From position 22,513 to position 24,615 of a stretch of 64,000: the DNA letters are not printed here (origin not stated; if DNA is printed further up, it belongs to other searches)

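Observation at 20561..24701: Hydantoinase A/B pair followed by a tiny C4 zinc-ribbon ORF (acetone-carboxylase-like three-subunit layout)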

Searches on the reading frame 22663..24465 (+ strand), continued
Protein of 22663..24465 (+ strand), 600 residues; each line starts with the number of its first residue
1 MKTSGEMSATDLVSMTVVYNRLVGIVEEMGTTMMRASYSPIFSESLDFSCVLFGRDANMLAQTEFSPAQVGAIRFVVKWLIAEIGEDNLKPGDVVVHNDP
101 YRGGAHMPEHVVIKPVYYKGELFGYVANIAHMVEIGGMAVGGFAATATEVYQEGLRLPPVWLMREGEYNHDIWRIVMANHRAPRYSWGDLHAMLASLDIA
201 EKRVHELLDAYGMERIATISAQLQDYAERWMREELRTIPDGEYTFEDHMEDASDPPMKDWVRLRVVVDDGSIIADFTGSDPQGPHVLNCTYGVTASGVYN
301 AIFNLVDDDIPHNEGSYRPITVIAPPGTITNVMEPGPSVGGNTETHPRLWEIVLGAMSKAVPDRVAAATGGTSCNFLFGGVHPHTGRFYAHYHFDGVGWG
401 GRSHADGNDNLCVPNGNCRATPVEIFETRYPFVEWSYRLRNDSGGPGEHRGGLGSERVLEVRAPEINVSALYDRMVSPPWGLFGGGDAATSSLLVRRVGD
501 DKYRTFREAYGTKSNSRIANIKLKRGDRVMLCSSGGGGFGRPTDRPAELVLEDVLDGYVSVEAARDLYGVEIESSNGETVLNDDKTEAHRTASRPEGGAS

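Call 86: get_annotated_region(hit=H66, flank=4500)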
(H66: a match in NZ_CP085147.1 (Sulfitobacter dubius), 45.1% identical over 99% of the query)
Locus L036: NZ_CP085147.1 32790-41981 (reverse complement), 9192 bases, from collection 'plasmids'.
description: Sulfitobacter dubius strain DSM 109990 plasmid pDSM109990_c, complete sequence
organism: Sulfitobacter dubius (NCBI taxid 218673)
taxonomy: Bacteria; Pseudomonadota; Alphaproteobacteria; Rhodobacterales; Roseobacteraceae; Sulfitobacter; Sulfitobacter dubius
host: -; source: cell culture,Sediment from the Channel Sea by Roscoff; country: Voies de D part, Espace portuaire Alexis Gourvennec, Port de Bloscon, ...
typing (MOB-suite, as given by PLSDB): non-mobilizable
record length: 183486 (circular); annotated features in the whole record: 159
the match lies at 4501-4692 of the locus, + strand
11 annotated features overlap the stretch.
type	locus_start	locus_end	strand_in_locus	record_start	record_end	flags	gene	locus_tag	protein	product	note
CDS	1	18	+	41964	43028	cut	-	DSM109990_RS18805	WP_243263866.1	branched-chain amino acid ABC transporter permease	GO:0015803 - branched-chain amino acid transport [Evidence IEA]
CDS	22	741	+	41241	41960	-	-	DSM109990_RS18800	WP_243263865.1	GntR family transcriptional regulator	-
CDS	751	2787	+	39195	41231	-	-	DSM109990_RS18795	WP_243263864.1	hydantoinase/oxoprolinase family protein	-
CDS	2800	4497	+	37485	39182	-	-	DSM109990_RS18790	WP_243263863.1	hydantoinase B/oxoprolinase family protein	-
CDS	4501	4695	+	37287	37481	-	-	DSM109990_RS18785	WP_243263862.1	hypothetical protein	-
CDS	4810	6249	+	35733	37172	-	-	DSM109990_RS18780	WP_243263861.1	NAD-dependent succinate-semialdehyde dehydrogenase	-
CDS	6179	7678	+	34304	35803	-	-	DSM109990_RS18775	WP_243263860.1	aminotransferase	-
CDS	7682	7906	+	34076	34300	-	-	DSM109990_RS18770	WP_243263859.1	hypothetical protein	-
CDS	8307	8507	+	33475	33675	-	-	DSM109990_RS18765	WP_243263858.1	hypothetical protein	-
CDS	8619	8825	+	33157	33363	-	-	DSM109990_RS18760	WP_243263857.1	hypothetical protein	-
CDS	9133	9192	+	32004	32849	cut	-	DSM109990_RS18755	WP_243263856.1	transporter substrate-binding domain-containing protein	-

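Call 100: find_homologous_proteins(query=L036:4501-4692:+, max_evalue=0.001)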
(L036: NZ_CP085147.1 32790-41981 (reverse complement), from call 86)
Query L036:4501-4692:+ (64 aa): 14 proteins with E <= 0.001 among 14 candidates.
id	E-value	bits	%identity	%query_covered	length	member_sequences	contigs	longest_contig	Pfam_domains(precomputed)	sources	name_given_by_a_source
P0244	3.6e-34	132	94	100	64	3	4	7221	-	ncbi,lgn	-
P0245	2.4e-29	117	83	94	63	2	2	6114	-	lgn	-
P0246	1.3e-28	115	81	97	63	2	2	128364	-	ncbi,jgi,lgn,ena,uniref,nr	ncbi:hypothetical protein [Roseovarius sp. ZX-A-9]|uniref:hypothetical protein n=1 Tax=Roseovarius s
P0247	8.2e-28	112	79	97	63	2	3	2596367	-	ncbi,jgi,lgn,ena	jgi:N-methylhydantoinase B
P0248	5.2e-27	110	81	91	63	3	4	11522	-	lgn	-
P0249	1.3e-26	109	76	97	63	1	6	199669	-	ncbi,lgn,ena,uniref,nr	ncbi:hypothetical protein [Ruixingdingia sedimenti]|uniref:Metallothionein n=1 Tax=Ruixingdingia sed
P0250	4.2e-22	95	74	91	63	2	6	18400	-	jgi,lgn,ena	jgi:N-methylhydantoinase B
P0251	1.0e-21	93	67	94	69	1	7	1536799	-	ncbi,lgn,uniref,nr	ncbi:N-methylhydantoinase B [Pseudochelatococcus lubricantis]|uniref:N-methylhydantoinase B n=1 Tax=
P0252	1.0e-21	93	70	94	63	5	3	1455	-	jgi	jgi:hypothetical protein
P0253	1.3e-21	93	72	91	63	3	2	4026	-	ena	-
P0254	2.5e-21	92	69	91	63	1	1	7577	-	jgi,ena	-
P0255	4.2e-21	91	69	91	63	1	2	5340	-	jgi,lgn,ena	jgi:N-methylhydantoinase B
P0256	7.5e-19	84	63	98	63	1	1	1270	-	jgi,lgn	jgi:N-methylhydantoinase B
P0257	3.9e-18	82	65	89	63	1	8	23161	-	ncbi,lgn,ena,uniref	ncbi:hypothetical protein [Pseudoxanthobacter sp.]|uniref:hypothetical protein n=1 Tax=Pseudoxanthob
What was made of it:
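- Closest known: 63-69-aa Cys4 proteins of Alphaproteobacteria. Different: They are annotated 'hypothetical protein', 'Metallothionein' or, misleadingly, 'N-methylhydantoinase B' (call 100).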

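Call 103: search_protein_families(library=pfam, alignment_id=A3, max_evalue=0.01)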
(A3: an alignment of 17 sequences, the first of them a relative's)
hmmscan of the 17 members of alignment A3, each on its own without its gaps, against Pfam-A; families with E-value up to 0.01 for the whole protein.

A. member 1, L036:4501-4692:+ (64 aa): 0 families

B. families by the number of members that match (of 17 scanned): 3 families
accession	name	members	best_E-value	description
PF02150.21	Zn_ribbon_RPB9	2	0.0014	RNA polymerases M/15 Kd subunit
PF17848.7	Zn_ribbon_ACC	2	0.0057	Acetyl-CoA carboxylase zinc finger domain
PF12677.13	DUF3797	1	0.00065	Domain of unknown function (DUF3797)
